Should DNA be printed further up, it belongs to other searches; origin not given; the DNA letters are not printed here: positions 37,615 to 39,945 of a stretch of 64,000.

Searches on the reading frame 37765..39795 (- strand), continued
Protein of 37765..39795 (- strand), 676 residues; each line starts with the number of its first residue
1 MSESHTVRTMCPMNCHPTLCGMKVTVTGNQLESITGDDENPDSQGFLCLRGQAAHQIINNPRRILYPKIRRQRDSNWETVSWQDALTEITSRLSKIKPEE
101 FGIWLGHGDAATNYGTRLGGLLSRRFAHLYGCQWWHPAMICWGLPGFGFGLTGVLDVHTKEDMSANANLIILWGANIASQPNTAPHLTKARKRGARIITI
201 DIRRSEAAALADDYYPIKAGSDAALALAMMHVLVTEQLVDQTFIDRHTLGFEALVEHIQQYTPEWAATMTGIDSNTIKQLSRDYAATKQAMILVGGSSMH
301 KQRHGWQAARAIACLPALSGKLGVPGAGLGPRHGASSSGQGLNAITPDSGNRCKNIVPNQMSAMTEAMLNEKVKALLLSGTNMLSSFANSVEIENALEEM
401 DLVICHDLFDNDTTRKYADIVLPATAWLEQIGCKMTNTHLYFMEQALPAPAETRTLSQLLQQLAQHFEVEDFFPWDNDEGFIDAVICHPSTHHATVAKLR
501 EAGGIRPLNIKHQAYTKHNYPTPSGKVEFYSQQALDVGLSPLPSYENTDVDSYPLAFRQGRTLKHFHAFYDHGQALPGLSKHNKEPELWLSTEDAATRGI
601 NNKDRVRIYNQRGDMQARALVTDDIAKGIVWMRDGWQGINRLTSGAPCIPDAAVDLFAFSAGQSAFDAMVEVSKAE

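Call 13: find_related_loci(query=A1, collection=genome_contigs, flank=10000)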
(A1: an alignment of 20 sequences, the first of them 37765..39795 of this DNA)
Query A1 (676 aa) in genome_contigs; peptide patterns used: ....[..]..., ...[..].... (x = any residue, [..] = any of these).
547 stretches matched a pattern; 534 encode a relative of the query (tblastn E <= 1e-3); the best 80 are kept; 80 distinct loci.
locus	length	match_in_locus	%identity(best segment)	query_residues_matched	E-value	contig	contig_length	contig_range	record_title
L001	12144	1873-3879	67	6-672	0e+0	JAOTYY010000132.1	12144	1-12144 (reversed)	MAG: Gammaproteobacteria bacterium isolate 21_Jan_SF_Bin59 21_Jan_SF_Bin59_scaffold_4017_c1, whole genome shotgun sequen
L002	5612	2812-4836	67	1-673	0e+0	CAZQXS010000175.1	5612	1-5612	MAG TPA_asm: uncultured Pseudomonadota bacterium isolate SRP077602_co9_466 genome assembly, contig: NODE_23670_length_56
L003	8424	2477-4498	66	1-672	0e+0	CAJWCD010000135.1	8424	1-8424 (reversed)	MAG TPA_asm: uncultured proteobacterium isolate ERR599008_bin.120_MetaBAT_v2.12.1_MAG genome assembly, contig: NODE_9982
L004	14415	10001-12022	59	3-674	0e+0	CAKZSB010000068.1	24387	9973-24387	MAG: uncultured Granulosicoccaceae bacterium isolate L1_Bin_METABAT__155_1 genome assembly, contig: c_000000618076, whol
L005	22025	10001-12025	58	4-676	0e+0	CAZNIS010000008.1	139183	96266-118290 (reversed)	MAG TPA_asm: uncultured Granulosicoccaceae bacterium isolate SRP268394_co1_118 genome assembly, contig: NODE_89_length_1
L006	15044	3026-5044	58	2-673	0e+0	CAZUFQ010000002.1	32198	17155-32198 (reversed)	MAG TPA_asm: uncultured Enterobacteriaceae bacterium isolate binchicken_co185_61 genome assembly, contig: NODE_1738_leng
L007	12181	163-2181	58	6-676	0e+0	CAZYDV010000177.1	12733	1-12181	MAG TPA_asm: uncultured Granulosicoccaceae bacterium isolate binchicken_co385_7 genome assembly, contig: NODE_3987_lengt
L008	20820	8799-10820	57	2-674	0e+0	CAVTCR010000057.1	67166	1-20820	MAG: uncultured delta proteobacterium isolate MFD00962.bin.2.146 genome assembly, contig: contig_32346, whole genome sho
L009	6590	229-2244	58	4-675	0e+0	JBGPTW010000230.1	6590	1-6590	MAG: Candidatus Methylomirabilia bacterium isolate OBJ1_062018_110_59 k141_2117357_length_6590_cov_16.0000, whole genome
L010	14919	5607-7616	57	6-675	0e+0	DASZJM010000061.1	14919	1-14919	MAG TPA_asm: Candidatus Methylomirabilota bacterium isolate SMAG_U6629 k141_3655963, whole genome shotgun sequence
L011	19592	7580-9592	58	6-675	0e+0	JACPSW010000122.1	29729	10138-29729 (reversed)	MAG: Candidatus Rokuibacteriota bacterium isolate NC_groundwater_716_Ag_S-0.2um_69_13 S36_SO-2_scaffold_411314, whole ge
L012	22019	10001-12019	57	1-672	0e+0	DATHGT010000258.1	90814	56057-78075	MAG TPA_asm: Candidatus Acidoferrum sp. isolate SMAG_U12481 k141_98017, whole genome shotgun sequence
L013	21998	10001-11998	58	2-667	0e+0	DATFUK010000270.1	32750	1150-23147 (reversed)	MAG TPA_asm: Candidatus Methylomirabilota bacterium isolate SMAG_U9435 k141_2150595, whole genome shotgun sequence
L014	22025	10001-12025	57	2-675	0e+0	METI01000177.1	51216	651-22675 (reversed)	MAG: candidate division NC10 bacterium RIFCSPLOWO2_12_FULL_66_18 rifcsplowo2_12_scaffold_4201, whole genome shotgun sequ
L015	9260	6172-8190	56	2-673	0e+0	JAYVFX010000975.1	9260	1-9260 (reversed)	MAG: Deltaproteobacteria bacterium isolate GL45_Down_concoct_107 GL45_Down_concoct_107_974, whole genome shotgun sequenc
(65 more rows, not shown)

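Call 16: find_encoding_contigs(protein=P0001, flank=8000, max_places=4)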
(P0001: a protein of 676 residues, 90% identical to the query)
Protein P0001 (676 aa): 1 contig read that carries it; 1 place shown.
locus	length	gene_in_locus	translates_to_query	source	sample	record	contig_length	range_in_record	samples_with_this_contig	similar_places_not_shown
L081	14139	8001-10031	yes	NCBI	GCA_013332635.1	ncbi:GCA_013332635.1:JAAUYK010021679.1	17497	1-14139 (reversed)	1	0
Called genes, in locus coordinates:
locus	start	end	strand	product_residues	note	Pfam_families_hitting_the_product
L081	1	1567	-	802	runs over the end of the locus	PF02190:LON_substr_bdg, PF08298:AAA_PrkA (faint), PF00004:AAA, PF07728:AAA_5, PF22667:Lon_lid, PF05362:Lon_C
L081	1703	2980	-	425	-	PF06689:zf-C4_ClpX, PF01078:Mg_chelatase (faint), PF05496:RuvB_N (faint), PF00004:AAA, PF07724:AAA_2, PF07728:AAA_5 (weak), PF13401:AAA_22 (faint), PF10431:ClpB_D2-small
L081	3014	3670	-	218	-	PF00574:CLP_protease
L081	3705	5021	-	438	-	PF05697:Trigger_N, PF00254:FKBP_C, PF05698:Trigger_C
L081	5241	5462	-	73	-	-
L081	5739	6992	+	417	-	PF12867:DinB_2, PF03781:FGE-sulfatase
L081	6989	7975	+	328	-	PF10017:Methyltransf_33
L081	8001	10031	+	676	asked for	PF04879:Molybdop_Fe4S4, PF00384:Molybdopterin, PF01568:Molydop_binding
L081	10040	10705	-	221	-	PF01891:CbiM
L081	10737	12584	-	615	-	PF07696:7TMR-DISMED2, PF07695:7TMR-DISM_7TM, PF00990:GGDEF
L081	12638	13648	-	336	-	PF00072:Response_reg, PF00211:Guanylate_cyc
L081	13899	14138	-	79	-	?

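Call 17: find_encoding_contigs(protein=P0002, flank=8000, max_places=4)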
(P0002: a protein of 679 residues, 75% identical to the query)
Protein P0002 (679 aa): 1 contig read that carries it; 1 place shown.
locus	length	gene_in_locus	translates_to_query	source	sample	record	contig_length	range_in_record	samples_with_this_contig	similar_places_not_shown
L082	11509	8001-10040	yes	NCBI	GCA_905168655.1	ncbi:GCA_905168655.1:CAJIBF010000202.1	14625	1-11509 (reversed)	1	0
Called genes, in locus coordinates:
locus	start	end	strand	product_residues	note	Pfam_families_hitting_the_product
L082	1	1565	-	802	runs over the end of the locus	PF02190:LON_substr_bdg, PF08298:AAA_PrkA (faint), PF00004:AAA, PF07728:AAA_5, PF22667:Lon_lid, PF05362:Lon_C, PF13541:ChlI (weak)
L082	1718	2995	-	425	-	PF06689:zf-C4_ClpX, PF01078:Mg_chelatase (faint), PF05496:RuvB_N (weak), PF00004:AAA, PF07724:AAA_2, PF07728:AAA_5 (weak), PF10431:ClpB_D2-small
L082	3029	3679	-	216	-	PF00574:CLP_protease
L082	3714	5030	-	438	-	PF05697:Trigger_N, PF00254:FKBP_C, PF05698:Trigger_C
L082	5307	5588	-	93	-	-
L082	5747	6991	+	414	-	PF12867:DinB_2, PF03781:FGE-sulfatase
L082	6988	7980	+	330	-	PF10017:Methyltransf_33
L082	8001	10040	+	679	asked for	PF04879:Molybdop_Fe4S4, PF00384:Molybdopterin, PF01568:Molydop_binding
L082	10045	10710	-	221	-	PF01891:CbiM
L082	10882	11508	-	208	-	?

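Call 20: list_cluster_members(proteins=[window:37765-39795:-, window:39821-40807:-, window:40804-42057:-, window:44813-46090:+, P0001, P0002])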
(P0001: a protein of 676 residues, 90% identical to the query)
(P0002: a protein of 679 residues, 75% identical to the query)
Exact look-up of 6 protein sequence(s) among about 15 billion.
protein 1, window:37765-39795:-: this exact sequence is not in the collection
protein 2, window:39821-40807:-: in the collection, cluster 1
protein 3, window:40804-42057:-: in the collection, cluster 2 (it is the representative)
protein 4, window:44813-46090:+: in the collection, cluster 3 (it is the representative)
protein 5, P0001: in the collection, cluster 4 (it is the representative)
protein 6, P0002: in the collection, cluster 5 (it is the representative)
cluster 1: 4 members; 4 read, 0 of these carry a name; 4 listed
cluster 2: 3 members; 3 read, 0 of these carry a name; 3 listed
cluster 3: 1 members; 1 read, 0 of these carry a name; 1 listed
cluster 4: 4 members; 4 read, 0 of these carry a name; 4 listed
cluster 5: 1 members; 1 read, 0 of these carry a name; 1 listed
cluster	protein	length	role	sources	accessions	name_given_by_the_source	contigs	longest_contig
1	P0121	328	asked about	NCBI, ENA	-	-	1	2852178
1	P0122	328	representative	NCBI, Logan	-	-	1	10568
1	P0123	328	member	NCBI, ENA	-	-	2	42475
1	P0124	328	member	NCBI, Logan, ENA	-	-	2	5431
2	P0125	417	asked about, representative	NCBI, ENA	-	-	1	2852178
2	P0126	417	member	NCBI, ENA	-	-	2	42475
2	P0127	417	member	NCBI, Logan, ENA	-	-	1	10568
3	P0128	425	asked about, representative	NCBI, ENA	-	-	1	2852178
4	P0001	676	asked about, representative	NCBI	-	-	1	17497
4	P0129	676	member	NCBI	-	-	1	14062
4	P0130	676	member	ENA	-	-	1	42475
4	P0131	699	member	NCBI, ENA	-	-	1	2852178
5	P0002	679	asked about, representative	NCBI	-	-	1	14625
